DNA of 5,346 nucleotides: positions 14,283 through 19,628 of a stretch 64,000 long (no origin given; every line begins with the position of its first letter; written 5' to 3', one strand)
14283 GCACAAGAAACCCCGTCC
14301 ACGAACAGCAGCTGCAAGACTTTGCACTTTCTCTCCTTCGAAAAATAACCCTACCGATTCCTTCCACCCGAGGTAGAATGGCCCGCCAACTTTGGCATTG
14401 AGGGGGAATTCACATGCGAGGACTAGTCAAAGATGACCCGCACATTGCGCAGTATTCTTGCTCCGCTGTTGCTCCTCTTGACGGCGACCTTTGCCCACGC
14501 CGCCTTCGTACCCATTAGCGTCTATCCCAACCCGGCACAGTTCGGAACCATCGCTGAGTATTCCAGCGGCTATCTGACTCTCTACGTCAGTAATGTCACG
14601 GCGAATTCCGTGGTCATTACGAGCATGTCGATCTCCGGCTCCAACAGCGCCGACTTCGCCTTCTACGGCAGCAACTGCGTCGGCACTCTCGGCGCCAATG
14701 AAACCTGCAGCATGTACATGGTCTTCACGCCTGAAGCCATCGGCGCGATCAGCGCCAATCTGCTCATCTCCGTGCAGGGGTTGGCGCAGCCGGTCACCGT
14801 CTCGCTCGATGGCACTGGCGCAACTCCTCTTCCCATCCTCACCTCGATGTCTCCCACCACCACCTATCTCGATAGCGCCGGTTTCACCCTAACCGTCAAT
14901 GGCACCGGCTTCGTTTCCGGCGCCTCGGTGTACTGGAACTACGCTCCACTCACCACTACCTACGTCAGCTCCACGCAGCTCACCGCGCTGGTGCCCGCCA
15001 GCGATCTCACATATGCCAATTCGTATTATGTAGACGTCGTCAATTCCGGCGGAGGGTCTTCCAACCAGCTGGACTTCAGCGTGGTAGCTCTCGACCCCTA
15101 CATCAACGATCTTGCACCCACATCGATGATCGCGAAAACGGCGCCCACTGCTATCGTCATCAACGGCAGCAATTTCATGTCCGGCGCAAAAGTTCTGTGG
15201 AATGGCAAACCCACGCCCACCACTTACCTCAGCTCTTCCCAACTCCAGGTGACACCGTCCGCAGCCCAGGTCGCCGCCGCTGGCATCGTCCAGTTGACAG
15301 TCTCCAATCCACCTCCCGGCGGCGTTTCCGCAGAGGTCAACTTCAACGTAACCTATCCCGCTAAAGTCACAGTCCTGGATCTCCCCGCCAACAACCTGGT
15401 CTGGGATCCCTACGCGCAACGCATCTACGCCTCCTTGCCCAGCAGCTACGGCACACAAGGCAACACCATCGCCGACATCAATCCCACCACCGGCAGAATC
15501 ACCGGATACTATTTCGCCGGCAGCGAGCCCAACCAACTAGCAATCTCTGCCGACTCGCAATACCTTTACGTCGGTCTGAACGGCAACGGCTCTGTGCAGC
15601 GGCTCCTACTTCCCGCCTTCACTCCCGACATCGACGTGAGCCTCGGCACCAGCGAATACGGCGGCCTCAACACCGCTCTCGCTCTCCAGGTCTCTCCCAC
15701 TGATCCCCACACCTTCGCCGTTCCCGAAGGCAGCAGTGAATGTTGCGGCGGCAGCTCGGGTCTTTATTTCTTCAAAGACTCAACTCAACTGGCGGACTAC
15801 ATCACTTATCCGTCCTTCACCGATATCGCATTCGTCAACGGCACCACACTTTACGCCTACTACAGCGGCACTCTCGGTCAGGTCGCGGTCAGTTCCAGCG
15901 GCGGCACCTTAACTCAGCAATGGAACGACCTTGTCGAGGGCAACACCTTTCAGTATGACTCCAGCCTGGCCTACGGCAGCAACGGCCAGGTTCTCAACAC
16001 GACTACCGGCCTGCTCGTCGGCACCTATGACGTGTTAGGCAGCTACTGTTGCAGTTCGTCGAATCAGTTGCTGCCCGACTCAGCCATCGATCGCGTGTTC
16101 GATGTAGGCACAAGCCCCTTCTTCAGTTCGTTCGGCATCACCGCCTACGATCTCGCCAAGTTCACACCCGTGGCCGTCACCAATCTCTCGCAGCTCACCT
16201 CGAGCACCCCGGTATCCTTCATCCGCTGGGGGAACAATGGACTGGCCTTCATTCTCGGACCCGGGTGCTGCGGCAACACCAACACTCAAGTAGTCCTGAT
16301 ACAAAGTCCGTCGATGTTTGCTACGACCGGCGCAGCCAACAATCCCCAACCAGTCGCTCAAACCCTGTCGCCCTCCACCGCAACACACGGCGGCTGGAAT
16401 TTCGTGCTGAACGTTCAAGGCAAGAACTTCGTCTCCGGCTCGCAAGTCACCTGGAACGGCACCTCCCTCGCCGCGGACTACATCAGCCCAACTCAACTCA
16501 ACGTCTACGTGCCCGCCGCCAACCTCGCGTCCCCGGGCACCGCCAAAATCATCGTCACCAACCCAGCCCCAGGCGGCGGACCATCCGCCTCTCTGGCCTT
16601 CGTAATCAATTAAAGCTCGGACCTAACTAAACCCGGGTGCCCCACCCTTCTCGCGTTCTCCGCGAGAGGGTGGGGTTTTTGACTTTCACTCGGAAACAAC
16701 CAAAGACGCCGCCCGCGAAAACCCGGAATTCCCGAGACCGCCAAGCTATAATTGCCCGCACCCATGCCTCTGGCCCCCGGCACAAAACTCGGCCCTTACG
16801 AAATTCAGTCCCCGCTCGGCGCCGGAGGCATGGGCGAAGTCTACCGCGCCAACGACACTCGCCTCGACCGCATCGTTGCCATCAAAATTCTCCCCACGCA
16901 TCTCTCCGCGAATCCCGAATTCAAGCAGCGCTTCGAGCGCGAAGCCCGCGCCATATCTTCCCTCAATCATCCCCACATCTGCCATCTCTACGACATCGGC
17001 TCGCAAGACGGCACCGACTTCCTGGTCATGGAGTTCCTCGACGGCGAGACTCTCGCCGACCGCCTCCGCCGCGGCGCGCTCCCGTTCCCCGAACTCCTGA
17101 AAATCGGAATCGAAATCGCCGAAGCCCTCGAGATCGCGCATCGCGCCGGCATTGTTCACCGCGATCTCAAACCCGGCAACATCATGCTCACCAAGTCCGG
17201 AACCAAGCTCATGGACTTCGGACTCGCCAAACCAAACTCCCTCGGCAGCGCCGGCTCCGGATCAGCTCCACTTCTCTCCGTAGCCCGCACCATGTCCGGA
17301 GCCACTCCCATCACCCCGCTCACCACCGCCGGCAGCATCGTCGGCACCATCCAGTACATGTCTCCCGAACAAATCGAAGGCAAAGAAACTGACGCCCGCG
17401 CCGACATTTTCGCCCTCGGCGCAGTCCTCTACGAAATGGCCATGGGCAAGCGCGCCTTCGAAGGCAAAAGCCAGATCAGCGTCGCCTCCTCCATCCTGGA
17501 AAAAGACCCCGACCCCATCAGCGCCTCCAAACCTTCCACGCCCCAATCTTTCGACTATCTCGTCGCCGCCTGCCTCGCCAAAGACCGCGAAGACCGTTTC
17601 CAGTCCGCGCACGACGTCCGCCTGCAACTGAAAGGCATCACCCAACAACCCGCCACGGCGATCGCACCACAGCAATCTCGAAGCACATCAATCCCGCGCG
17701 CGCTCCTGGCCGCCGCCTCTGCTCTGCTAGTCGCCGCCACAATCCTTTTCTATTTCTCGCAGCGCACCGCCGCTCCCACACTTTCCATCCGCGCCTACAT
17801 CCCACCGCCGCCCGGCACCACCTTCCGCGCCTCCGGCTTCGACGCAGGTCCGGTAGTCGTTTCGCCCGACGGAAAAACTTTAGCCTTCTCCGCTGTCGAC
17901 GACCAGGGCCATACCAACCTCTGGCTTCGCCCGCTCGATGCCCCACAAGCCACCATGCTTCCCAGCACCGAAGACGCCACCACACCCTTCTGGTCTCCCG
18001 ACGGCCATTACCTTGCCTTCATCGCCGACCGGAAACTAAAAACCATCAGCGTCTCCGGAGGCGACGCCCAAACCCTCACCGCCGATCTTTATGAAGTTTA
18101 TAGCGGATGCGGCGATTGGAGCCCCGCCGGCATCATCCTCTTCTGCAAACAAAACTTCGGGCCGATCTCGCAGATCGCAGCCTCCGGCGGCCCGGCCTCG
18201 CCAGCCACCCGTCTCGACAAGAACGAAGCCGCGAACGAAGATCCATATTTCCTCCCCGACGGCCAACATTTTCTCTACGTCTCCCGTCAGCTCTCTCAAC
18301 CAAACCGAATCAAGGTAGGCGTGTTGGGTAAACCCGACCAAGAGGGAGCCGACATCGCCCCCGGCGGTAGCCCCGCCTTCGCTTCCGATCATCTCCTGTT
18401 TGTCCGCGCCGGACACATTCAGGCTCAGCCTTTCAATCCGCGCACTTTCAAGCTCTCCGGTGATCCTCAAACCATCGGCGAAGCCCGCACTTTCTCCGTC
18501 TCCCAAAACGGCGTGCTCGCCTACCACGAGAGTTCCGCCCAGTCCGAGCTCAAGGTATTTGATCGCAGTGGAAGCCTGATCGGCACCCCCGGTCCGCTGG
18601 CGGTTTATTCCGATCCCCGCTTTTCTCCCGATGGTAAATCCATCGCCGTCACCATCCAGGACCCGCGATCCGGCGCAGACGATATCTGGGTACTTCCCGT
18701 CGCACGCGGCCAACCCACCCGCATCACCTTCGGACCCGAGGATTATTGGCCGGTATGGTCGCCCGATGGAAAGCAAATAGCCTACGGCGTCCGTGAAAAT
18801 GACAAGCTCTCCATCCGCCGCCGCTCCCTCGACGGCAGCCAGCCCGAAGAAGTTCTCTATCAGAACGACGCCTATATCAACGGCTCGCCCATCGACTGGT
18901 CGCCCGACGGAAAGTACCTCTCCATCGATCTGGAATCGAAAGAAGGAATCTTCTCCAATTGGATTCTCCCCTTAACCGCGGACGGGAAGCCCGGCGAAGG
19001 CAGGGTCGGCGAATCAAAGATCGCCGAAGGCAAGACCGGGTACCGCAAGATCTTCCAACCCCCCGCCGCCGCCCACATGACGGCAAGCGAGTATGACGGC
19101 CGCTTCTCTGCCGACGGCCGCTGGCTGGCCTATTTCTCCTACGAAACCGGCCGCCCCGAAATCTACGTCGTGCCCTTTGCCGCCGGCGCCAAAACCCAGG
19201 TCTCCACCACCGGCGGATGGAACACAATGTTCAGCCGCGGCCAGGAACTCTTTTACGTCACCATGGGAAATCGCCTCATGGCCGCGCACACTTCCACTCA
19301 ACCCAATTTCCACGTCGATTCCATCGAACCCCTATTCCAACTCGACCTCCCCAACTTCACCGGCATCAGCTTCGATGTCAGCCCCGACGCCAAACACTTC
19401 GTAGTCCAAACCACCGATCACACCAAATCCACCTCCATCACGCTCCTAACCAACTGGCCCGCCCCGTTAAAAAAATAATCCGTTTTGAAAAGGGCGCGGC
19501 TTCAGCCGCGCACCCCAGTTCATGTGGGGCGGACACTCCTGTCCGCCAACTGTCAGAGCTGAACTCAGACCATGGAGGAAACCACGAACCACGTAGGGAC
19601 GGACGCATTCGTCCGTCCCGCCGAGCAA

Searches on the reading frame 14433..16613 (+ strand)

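Call 88: search_protein_families(library=pfam, proteins=[window:14433-16613:+])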
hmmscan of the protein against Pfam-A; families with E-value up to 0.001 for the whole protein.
window:14433-16613:+ (726 aa): 4 families
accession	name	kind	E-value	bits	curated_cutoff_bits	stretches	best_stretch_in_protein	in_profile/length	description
PF01833.30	TIG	-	9.2e-22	77.3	20.9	3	134-216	1-83/84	IPT/TIG domain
PF22544.2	HYDIN_VesB_CFA65-like_Ig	-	1.1e-05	26.1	25.5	1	32-127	7-99/100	HYDIN/CFA65/VesB-like, Ig-like domain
PF20144.5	TIG_SUH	-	0.00012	22.6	24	0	148-194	13-59/94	TIG domain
PF22073.2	Cep192_D4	-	0.00024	21.7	35.5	1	37-129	13-111/112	Cep192 domain 4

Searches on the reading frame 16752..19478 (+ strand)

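Call 5: search_protein_families(library=pfam, proteins=[window:16752-19478:+])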
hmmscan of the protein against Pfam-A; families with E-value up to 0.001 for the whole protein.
window:16752-19478:+ (908 aa): 7 families
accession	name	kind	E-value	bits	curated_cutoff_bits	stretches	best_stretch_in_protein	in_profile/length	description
PF00069.31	Pkinase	-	3.2e-47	161.6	31.7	1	16-284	1-253/263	Protein kinase domain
PF07676.18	PD40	-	1.3e-34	117.8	20.9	3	777-806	8-38/38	WD40-like Beta Propeller Repeat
PF07714.23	PK_Tyr_Ser-Thr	-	2.3e-31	109.5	23.1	2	18-160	3-150/258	Protein tyrosine and serine/threonine kinase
PF00930.27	DPPIV_N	-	9e-10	38.2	22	1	384-456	19-93/354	Dipeptidyl peptidase IV (DPP IV) N-terminal region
PF01636.29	APH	-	4.5e-08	33.6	23.2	0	129-160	165-198/239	Phosphotransferase enzyme family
PF03109.22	ABC1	-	5.8e-07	29.3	22.9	1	59-160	118-215/244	ABC1 atypical kinase-like domain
PF25174.1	Beta-prop_THOC3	-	4.5e-06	26.3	305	0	368-472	52-153/272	THOC3 beta-propeller domain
